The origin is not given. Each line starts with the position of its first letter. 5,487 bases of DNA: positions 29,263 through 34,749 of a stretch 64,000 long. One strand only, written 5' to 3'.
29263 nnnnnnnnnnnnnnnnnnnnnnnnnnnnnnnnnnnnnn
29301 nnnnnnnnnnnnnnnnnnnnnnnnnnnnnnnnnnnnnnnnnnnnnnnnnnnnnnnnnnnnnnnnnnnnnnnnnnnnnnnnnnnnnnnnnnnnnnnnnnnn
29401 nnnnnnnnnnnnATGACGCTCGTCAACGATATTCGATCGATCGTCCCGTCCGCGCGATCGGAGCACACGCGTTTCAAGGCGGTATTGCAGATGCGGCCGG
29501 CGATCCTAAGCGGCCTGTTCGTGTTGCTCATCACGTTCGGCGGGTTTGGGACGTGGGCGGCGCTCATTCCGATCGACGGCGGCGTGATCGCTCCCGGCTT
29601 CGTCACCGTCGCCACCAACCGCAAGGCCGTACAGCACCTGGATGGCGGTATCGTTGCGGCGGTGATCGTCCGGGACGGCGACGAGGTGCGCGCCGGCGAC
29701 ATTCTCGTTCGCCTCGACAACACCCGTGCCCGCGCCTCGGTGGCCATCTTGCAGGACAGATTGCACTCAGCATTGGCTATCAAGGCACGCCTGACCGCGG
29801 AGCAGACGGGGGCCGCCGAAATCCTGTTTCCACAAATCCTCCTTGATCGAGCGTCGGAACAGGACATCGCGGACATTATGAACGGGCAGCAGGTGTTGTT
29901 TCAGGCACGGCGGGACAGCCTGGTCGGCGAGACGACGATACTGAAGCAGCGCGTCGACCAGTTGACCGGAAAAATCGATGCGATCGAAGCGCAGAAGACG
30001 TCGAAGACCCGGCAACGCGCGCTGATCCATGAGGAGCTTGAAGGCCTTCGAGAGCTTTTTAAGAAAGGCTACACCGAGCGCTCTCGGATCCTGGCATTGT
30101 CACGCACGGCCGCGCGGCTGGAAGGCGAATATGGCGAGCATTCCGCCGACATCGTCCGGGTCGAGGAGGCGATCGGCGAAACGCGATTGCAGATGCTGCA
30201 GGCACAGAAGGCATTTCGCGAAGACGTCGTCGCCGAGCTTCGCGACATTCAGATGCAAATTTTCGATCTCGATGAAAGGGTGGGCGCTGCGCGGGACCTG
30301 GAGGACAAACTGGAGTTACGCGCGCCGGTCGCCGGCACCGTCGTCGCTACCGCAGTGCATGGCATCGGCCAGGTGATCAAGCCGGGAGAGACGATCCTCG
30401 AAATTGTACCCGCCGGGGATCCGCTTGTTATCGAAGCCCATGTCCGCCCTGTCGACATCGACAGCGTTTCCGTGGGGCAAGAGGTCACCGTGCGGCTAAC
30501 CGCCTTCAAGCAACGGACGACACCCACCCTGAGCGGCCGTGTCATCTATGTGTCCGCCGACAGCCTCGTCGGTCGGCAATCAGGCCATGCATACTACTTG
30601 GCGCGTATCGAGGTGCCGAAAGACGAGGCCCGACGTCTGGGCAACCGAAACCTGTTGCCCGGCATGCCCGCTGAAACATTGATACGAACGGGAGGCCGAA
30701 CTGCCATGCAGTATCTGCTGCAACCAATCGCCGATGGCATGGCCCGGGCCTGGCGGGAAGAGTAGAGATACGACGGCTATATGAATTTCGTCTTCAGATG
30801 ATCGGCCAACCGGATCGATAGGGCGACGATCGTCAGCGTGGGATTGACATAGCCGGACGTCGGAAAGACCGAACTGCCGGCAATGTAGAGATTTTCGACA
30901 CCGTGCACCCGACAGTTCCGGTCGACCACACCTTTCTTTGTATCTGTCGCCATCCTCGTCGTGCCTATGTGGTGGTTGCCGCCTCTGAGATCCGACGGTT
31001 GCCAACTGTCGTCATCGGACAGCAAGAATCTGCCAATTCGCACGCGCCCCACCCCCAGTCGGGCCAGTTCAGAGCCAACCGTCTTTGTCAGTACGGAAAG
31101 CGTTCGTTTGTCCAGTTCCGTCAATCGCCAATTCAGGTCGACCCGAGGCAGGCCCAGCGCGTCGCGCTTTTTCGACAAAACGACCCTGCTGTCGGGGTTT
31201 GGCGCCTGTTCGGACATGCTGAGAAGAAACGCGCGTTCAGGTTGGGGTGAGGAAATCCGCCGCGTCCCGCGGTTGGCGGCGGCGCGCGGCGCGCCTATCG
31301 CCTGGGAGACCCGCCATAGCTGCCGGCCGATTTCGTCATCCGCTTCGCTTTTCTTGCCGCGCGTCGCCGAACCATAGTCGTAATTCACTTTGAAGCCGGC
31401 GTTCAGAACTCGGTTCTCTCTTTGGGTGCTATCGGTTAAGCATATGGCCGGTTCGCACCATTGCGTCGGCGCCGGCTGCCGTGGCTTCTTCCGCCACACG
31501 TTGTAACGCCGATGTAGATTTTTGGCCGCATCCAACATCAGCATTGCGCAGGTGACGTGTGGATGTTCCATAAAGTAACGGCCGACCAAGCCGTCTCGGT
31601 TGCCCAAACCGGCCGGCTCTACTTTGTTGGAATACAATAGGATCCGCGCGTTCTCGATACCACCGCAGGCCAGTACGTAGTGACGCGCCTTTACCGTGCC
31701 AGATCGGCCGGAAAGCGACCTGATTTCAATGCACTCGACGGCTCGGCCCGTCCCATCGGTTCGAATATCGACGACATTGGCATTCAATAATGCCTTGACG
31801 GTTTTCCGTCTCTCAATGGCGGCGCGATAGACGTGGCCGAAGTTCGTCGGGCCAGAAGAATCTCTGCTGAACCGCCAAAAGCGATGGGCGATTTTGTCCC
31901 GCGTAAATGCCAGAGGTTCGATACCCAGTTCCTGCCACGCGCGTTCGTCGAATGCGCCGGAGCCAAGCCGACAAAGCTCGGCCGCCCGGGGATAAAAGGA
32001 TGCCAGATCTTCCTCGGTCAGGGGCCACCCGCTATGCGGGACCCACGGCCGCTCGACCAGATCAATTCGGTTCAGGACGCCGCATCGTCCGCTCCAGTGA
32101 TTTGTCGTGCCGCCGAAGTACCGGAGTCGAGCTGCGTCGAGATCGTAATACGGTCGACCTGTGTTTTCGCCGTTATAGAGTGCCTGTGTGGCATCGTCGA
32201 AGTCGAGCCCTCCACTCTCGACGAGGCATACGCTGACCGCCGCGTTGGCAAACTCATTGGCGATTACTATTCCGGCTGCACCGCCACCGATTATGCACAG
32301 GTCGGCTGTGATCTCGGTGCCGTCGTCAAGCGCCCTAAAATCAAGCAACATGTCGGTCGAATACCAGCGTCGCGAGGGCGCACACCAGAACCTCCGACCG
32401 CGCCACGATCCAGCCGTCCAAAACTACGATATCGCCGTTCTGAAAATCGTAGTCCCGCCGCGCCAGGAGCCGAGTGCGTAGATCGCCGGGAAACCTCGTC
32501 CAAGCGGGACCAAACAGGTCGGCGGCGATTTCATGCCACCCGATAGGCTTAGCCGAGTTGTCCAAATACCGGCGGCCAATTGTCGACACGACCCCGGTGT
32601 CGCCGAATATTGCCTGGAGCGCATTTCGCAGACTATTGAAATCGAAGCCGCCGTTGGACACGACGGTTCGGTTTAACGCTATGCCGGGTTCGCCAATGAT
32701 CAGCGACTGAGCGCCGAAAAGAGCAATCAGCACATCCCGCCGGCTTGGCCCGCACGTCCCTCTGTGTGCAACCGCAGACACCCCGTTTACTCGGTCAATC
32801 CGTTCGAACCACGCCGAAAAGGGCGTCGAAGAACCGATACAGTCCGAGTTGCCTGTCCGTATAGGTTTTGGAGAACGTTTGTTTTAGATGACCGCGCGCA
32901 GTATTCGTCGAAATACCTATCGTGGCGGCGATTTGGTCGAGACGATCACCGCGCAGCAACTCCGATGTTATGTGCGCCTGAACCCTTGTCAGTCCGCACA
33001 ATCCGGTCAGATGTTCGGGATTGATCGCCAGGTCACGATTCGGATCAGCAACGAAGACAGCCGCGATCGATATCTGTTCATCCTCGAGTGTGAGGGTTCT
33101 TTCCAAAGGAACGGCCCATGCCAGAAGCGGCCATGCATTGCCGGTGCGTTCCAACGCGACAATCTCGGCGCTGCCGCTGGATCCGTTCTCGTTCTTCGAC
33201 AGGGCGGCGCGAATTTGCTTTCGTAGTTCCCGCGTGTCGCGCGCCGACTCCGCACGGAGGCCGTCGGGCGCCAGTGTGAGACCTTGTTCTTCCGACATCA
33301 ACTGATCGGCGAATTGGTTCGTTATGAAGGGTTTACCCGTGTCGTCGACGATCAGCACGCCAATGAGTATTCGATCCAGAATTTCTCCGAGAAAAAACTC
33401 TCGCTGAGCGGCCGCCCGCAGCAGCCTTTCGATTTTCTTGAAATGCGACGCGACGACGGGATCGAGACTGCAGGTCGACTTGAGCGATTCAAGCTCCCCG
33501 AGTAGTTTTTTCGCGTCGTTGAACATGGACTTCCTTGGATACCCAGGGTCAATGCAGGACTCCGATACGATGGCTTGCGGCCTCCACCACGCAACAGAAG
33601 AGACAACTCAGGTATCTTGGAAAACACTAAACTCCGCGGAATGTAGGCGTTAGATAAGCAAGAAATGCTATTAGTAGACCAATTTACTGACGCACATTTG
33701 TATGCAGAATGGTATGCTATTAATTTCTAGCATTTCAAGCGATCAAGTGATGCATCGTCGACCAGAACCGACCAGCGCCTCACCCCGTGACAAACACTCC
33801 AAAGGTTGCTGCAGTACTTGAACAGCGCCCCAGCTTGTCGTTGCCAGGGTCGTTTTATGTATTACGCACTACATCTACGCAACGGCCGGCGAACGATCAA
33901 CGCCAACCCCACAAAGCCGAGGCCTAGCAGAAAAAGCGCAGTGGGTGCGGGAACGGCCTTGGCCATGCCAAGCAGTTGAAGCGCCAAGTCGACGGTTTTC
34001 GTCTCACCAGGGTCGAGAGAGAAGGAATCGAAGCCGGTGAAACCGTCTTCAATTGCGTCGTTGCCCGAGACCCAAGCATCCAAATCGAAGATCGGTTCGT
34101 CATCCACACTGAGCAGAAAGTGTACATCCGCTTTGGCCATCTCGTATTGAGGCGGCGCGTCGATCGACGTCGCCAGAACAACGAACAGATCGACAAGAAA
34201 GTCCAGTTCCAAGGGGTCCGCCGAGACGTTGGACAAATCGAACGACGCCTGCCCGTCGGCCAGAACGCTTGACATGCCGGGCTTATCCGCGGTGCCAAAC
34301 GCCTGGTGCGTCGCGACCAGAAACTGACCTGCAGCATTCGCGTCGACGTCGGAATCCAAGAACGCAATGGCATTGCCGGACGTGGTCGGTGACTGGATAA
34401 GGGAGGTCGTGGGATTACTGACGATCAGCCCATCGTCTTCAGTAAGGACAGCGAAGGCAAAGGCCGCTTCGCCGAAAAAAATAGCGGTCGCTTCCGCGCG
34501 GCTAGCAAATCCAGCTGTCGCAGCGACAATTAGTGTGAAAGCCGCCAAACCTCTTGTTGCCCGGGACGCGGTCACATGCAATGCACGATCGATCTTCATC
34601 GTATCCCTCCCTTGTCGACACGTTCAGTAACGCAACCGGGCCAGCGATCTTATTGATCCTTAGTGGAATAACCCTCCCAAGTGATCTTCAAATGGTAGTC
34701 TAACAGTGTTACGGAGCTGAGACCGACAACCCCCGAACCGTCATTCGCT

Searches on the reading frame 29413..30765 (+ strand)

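Call 37: search_protein_families(library=pfam, proteins=[window:29413-30765:+], max_evalue=0.001)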
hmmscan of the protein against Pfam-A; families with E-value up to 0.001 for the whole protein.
window:29413-30765:+ (450 aa): 3 families
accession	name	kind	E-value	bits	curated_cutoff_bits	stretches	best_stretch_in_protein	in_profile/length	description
PF13437.12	HlyD_3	-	6.5e-17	62.7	22.2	1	302-405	2-99/106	HlyD family secretion protein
PF16576.10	HlyD_D23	-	8e-10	38.8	30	1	274-381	84-185/214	Barrel-sandwich domain of CusB or HlyD membrane-fusion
PF13533.13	Biotin_lipoyl_2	-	1.2e-05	25.5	29.8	1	79-102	9-32/32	Biotin-lipoyl like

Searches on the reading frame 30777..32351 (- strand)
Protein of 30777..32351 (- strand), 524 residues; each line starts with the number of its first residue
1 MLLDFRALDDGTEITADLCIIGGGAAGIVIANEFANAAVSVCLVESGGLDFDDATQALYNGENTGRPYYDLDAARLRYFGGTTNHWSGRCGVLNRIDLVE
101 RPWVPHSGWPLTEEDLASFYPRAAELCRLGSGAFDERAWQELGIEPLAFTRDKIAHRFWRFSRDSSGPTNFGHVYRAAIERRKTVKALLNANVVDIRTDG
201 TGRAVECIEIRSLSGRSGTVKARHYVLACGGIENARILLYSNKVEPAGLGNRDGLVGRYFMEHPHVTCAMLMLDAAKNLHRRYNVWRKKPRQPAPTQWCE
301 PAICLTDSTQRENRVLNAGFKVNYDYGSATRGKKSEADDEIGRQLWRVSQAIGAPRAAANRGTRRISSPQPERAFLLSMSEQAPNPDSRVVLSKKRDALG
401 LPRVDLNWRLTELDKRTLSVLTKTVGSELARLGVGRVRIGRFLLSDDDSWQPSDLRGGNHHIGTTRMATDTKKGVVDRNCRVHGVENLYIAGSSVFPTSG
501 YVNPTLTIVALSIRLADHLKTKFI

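Call 8: search_protein_families(library=pfam, proteins=[window:30777-32351:-], max_evalue=0.01)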
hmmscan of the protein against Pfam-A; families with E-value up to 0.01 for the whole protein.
window:30777-32351:- (524 aa): 5 families
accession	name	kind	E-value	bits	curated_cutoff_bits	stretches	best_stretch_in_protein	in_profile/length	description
PF05199.19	GMC_oxred_C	-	3.5e-27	96.1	24.6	1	384-511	1-138/139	GMC oxidoreductase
PF01266.30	DAO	-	6.3e-08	33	27.9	1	17-231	1-204/353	FAD dependent oxidoreductase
PF07992.20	Pyr_redox_2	-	1.6e-05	24.9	26.1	1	17-48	2-33/291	Pyridine nucleotide-disulphide oxidoreductase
PF05834.18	Lycopene_cycl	-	0.001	18.7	23.4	1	17-47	1-33/380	Lycopene cyclase protein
PF12831.13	FAD_oxidored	-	0.0016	18.3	27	0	17-48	1-32/416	FAD dependent oxidoreductase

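Call 9: search_protein_families(library=ncbifam, proteins=[window:30777-32351:-], max_evalue=0.01)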
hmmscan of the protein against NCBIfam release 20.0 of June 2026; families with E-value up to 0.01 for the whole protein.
window:30777-32351:- (524 aa): 13 families
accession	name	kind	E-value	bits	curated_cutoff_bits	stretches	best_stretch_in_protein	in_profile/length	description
TIGR02462.1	pyranose_ox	equivalog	3.2e-24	85.7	544.9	2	459-523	483-547/548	pyranose oxidase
TIGR03970.1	mycofact_MftG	equivalog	8e-19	67.9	387.45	1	396-519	363-486/487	mycofactocin dehydrogenase MftG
NF002550.0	PRK02106.1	subfamily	9.5e-14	50.8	605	2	449-521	462-535/563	choline dehydrogenase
TIGR01810.1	betA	equivalog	4.2e-09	35.6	732.1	1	450-521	456-528/532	choline dehydrogenase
NF058674.1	CholsOxChoxAB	equivalog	6e-09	34.9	850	1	459-518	472-531/535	cholesterol oxidase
NF038210.1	GMC_mycofac_3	equivalog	8.6e-09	34.7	300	1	462-517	360-410/418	mycofactocin system GMC family oxidoreductase MftG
TIGR04542.1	GMC_mycofac_2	equivalog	1.1e-08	34.6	400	1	455-519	366-425/425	mycofactocin system GMC family oxidoreductase MftG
NF005867.0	PRK07804.1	equivalog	0.0004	18.8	639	0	13-49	16-52/548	L-aspartate oxidase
NF004830.0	PRK06183.1-4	equivalog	0.002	16.6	1135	0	11-46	14-49/617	bifunctional 3-(3-hydroxy-phenyl)propionate/3-hydroxycinnamic acid hydroxylase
NF050086.1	pipecolate_AmaA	exception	0.0047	15.6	600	1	12-47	22-57/425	L-pipecolate oxidase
TIGR01790.1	carotene-cycl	subfamily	0.005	16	209.5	0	17-46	1-30/387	lycopene cyclase family protein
NF005691.0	PRK07494.1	equivalog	0.0056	15.3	459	0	15-58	8-51/404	UbiH/UbiF family hydroxylase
NF006593.0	PRK09126.1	equivalog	0.006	15.5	420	1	15-47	4-36/393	5-demethoxyubiquinol-8 5-hydroxylase UbiM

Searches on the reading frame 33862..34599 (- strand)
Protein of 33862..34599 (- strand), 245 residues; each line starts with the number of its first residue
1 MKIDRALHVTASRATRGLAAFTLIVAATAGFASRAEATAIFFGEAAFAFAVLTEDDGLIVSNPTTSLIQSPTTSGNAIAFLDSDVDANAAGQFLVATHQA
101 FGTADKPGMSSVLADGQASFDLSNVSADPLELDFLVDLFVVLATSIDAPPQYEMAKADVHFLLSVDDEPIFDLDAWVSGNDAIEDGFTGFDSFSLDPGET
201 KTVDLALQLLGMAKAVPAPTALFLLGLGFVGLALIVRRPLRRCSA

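Call 8: search_protein_families(library=pfam, proteins=[window:33862-34599:-], max_evalue=0.01)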
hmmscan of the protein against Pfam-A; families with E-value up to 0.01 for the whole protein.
window:33862-34599:- (245 aa): 1 family
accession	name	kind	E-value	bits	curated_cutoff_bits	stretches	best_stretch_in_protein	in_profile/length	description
PF07589.16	PEP-CTERM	-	0.0054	17.2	20.7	1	215-238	1-24/24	PEP-CTERM motif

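Call 9: search_protein_families(library=ncbifam, proteins=[window:33862-34599:-], max_evalue=0.01)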
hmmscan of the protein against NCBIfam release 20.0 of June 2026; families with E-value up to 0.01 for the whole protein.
window:33862-34599:- (245 aa): 2 families
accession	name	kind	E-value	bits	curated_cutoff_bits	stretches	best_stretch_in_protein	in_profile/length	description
NF038125.1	PEP_CTERM_THxN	subfamily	4.5e-05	23.1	85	1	198-238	206-245/246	THxN family PEP-CTERM protein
NF041538.1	PEP_EDSA_1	subfamily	0.0049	16.6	100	1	213-238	280-306/307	EDSAP-1 family PEP-CTERM protein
